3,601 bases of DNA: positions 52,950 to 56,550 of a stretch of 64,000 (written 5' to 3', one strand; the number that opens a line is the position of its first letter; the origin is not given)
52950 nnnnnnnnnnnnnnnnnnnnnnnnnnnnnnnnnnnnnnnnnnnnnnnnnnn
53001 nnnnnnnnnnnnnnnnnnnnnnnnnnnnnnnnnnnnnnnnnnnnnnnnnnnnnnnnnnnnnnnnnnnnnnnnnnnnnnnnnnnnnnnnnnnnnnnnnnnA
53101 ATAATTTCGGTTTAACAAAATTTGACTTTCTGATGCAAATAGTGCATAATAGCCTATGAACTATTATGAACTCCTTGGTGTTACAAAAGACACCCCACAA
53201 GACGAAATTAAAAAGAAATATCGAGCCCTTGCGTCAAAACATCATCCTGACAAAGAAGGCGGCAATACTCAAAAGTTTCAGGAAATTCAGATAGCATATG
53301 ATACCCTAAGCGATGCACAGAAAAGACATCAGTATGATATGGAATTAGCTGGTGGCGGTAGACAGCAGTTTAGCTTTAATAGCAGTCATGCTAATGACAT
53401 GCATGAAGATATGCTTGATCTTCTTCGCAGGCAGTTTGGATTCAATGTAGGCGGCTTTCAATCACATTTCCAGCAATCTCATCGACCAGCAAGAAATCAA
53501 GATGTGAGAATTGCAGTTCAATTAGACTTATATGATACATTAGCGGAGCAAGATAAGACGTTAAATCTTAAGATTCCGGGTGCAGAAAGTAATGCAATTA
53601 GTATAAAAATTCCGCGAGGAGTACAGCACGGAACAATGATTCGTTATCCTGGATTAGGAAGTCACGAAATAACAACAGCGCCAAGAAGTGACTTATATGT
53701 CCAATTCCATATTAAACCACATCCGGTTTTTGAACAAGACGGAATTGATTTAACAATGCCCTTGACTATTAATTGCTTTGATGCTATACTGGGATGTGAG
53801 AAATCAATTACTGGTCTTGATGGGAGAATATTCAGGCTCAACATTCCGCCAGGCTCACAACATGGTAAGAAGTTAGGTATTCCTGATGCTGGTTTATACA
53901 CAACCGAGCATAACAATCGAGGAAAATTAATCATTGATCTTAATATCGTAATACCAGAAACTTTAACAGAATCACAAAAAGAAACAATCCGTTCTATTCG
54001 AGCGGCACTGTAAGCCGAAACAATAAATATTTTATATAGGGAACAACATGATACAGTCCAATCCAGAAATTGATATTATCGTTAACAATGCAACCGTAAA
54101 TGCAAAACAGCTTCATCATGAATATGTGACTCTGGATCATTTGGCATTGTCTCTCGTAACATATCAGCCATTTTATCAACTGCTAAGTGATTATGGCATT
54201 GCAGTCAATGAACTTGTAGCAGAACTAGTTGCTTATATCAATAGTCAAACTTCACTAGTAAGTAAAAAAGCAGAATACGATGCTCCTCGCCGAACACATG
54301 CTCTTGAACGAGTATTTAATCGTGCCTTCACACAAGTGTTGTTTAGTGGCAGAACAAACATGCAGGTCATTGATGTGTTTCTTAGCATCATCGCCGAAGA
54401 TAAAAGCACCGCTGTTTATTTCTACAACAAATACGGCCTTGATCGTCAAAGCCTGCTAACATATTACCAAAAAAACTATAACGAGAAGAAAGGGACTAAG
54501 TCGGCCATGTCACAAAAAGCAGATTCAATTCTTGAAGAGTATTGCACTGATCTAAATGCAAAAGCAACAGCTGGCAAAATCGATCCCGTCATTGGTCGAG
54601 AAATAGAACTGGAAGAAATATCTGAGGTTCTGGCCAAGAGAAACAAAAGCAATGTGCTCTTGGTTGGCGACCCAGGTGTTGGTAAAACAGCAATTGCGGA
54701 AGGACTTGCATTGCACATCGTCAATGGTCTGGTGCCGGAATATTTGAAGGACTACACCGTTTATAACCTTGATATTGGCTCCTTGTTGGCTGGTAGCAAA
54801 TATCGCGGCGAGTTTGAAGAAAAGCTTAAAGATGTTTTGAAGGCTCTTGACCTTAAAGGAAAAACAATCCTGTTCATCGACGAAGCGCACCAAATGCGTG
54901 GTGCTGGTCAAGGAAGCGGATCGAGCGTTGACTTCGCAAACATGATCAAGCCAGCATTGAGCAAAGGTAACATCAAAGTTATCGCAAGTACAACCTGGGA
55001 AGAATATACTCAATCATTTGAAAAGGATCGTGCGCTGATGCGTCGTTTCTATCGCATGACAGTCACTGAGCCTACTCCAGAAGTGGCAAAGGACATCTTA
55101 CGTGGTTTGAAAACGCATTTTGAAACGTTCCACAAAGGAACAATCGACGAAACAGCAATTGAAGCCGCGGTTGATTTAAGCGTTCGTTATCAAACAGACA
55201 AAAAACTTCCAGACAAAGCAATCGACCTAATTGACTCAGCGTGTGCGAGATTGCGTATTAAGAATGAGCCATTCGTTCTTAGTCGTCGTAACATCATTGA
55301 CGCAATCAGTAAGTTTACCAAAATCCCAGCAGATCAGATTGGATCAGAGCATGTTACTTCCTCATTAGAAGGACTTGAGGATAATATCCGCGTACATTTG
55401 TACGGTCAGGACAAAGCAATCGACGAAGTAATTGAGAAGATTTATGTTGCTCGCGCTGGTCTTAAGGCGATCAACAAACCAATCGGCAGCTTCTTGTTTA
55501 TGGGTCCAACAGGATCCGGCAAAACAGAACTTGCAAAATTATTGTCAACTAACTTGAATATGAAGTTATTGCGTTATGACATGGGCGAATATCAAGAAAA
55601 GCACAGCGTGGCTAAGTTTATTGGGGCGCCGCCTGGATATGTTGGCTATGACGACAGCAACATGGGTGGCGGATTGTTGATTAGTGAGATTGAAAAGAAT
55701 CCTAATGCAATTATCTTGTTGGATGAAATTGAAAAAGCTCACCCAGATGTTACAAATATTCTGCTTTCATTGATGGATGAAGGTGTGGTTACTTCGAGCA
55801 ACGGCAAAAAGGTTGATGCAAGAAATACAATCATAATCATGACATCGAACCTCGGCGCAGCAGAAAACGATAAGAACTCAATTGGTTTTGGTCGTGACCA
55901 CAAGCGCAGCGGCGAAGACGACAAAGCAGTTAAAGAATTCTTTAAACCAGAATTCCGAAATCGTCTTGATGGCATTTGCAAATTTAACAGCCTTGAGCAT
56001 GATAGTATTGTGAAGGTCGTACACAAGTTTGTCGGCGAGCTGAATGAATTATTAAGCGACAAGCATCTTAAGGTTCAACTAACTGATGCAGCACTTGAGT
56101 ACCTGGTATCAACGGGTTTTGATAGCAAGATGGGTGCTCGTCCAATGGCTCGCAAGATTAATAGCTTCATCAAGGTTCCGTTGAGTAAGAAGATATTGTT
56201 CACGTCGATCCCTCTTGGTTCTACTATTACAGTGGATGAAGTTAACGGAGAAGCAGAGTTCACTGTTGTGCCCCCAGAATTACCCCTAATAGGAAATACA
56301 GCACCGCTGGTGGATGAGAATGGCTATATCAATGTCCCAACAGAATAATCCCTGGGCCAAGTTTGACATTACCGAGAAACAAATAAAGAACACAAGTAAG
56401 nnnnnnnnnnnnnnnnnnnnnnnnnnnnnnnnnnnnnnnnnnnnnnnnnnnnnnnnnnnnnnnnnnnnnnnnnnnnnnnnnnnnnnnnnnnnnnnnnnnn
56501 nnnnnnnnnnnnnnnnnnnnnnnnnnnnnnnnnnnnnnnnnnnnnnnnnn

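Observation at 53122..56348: Phage-borne DnaJ(CbpA-like) plus ClpA-like unfoldase operon behind an early promoter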

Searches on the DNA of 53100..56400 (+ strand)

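Call 6: search_dna_similar(query=window:53100-56400:+, collection=phages, mode=near, max_rows=30)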
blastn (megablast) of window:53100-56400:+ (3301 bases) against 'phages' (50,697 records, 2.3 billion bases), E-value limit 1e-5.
No match.

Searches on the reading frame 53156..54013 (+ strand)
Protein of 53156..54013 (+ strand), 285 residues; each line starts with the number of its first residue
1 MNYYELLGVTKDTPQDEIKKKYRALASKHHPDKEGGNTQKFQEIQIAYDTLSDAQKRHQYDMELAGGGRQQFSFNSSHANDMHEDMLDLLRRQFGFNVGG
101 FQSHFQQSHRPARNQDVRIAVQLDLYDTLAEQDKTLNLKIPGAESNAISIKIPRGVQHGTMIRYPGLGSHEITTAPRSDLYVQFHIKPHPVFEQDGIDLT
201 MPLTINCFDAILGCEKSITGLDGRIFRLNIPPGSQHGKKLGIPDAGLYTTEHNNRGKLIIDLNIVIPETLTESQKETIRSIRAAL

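Call 3: search_protein_families(library=pfam, proteins=[window:53156-54013:+], max_evalue=0.01)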
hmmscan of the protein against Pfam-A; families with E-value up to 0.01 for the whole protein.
window:53156-54013:+ (285 aa): 2 families
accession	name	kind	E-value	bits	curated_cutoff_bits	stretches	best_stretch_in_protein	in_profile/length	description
PF01556.23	DnaJ_C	-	6.1e-30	104.7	26.6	1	118-267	2-152/152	DnaJ C terminal domain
PF00226.36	DnaJ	-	7.3e-22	77.7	27.8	1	2-61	1-63/63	DnaJ domain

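Call 4: search_protein_families(library=ncbifam, proteins=[window:53156-54013:+], max_evalue=0.001)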
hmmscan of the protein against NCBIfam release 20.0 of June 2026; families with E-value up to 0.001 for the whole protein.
window:53156-54013:+ (285 aa): 14 families
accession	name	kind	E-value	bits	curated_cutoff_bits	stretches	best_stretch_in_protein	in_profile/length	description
TIGR02349.1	DnaJ_bact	equivalog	7.8e-60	203.1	377.2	2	144-282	214-351/354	molecular chaperone DnaJ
NF008035.0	PRK10767.1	subfamily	8.2e-54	183.1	338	2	144-283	208-346/374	molecular chaperone DnaJ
NF010894.0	PRK14301.1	equivalog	1.5e-43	149.2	548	2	145-281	212-347/373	chaperone protein DnaJ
NF010871.0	PRK14278.1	equivalog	3.8e-42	144.5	502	2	147-283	213-349/378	molecular chaperone DnaJ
NF010885.0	PRK14292.1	equivalog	8.5e-41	140.2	585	2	144-280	211-344/371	chaperone protein DnaJ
NF007618.0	PRK10266.1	equivalog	9.6e-41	140.2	403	1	2-276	5-285/306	curved DNA-binding protein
NF010892.0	PRK14299.1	equivalog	1.4e-38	132.8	392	1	2-275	5-277/291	chaperone protein DnaJ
NF010872.0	PRK14279.1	equivalog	1.1e-37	130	556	2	145-283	241-377/394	molecular chaperone DnaJ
NF010874.0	PRK14281.1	equivalog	1.1e-33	116.9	619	2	2-138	4-160/397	chaperone protein DnaJ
NF037946.1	terminal_TopJ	equivalog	1.4e-28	99.9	300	2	2-61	6-67/810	terminal organelle assembly protein TopJ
TIGR03835.1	termin_org_DnaJ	equivalog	1.2e-18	67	512.25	1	2-62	3-65/871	terminal organelle assembly protein TopJ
NF050028.1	CldAdptActJ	equivalog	5.2e-09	36.5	150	1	1-60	2-69/93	cold adaptation protein ActJcold adaptation protein ActJ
NF006948.0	PRK09430.1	equivalog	2.5e-06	27.3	162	1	4-54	203-263/267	co-chaperone DjlA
TIGR00714.1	hscB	equivalog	3.3e-05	24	46.75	1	16-65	6-61/156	Fe-S protein assembly co-chaperone HscB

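Call 14: search_protein_families(library=phrogs, proteins=[window:53156-54013:+], max_evalue=0.001)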
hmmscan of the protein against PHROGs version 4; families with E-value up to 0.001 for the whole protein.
window:53156-54013:+ (285 aa): 8 families
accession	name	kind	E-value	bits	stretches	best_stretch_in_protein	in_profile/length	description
phrog_14336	-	unknown function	1.6e-57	196.5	2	143-284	209-348/363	-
phrog_9210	-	unknown function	2.3e-10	41.4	1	4-55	152-203/204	-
phrog_13942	-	unknown function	9e-10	39.3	1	5-109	19-116/336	-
phrog_2778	-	unknown function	7.7e-08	33.4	1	2-62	36-97/239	-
phrog_11153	-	unknown function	3.6e-07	31.1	1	3-66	7-72/337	-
phrog_15863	-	unknown function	8.2e-07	29.6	1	15-90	156-226/312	-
phrog_31004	-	unknown function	1.1e-06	30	1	1-55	1-58/156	-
phrog_14537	-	unknown function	1.3e-05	25.8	1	5-54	232-281/295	-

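Call 16: search_solved_structures(query=window:53156-54010:+, show_alignments=2, max_evalue=1e-10)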
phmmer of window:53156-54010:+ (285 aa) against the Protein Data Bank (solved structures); distinct sequences matched with E-value up to 1e-10: 35.
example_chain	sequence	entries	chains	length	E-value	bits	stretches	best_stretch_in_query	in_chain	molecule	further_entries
3lz8_A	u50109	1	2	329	1.1e-34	123.8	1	2-283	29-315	Putative chaperone DnaJ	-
6jzb_A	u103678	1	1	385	1.5e-29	107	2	2-72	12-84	Chaperone protein DnaJ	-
6psi_A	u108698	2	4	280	3.6e-29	105.7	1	2-276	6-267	Chaperone protein DnaJ 2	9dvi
4j80_A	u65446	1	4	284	5.8e-28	101.7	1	95-276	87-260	Chaperone protein DnaJ 2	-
7zhs_A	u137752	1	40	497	1.8e-21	80.4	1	3-88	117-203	Ubiquitin-like protein SMT3,DnaJ homolog subfamily A member 2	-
7jtk_Y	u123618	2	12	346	5.7e-20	75.5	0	144-280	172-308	Flagellar radial spoke protein 16 | Radial spoke protein 16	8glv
8j07_U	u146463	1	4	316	1e-16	64.8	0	2-62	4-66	DnaJ homolog subfamily B member 13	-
3agz_A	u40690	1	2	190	6.9e-15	58.8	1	143-279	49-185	DnaJ homolog subfamily B member 1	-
7ndx_A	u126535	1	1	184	8.1e-15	58.6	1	143-279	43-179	DnaJ homolog subfamily B member 1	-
2qld_A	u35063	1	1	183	8.5e-15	58.5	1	143-279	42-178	DnaJ homolog subfamily B member 1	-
3agx_A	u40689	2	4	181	9.5e-15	58.4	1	143-279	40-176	DnaJ homolog subfamily B member 1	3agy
8wzb_B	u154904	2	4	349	1.4e-14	57.8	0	2-62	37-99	DnaJ homolog subfamily B member 13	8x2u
2lo1_A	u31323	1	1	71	2.6e-14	56.9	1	2-62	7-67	DnaJ homolog subfamily A member 1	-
8e2o_A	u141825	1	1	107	3.2e-14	56.6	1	2-69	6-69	Isoform 2 of DnaJ homolog subfamily A member 1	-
2m6y_A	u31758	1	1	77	4.7e-14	56.1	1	2-61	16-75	DnaJ homolog subfamily A member 1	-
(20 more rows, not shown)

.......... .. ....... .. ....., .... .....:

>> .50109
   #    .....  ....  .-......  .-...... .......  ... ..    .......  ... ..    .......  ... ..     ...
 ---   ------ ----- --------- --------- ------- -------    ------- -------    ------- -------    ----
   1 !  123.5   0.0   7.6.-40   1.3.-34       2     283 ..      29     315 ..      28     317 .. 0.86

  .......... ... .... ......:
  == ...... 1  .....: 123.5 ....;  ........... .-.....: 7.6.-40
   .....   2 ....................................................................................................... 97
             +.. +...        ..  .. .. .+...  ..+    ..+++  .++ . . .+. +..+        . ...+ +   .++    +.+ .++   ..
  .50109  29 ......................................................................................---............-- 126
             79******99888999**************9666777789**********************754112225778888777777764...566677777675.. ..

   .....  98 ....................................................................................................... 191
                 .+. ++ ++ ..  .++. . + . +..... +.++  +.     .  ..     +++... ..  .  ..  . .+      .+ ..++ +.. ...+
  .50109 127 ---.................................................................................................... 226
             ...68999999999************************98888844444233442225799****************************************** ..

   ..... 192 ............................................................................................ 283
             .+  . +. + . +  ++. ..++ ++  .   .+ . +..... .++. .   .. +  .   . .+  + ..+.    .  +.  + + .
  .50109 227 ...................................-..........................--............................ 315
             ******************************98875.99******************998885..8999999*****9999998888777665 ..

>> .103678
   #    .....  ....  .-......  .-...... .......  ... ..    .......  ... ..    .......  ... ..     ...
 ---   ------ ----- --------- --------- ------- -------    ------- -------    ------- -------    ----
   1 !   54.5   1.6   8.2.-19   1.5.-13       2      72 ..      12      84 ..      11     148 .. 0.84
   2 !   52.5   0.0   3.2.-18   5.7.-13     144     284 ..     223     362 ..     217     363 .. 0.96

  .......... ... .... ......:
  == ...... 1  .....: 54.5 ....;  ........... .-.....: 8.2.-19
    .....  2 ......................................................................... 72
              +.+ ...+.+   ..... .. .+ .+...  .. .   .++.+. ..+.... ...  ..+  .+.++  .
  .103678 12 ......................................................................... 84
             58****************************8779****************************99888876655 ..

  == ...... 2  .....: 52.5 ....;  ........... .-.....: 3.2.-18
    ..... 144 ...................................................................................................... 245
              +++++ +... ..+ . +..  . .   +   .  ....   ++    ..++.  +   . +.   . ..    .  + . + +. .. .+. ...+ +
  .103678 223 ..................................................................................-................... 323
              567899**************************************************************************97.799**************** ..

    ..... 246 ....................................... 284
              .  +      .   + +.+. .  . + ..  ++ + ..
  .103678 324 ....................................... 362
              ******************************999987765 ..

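Call 77: search_protein_families(library=padloc, proteins=[window:53156-54013:+], max_evalue=0.001)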
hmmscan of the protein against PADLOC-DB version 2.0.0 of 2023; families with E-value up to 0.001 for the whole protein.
window:53156-54013:+ (285 aa): 0 families
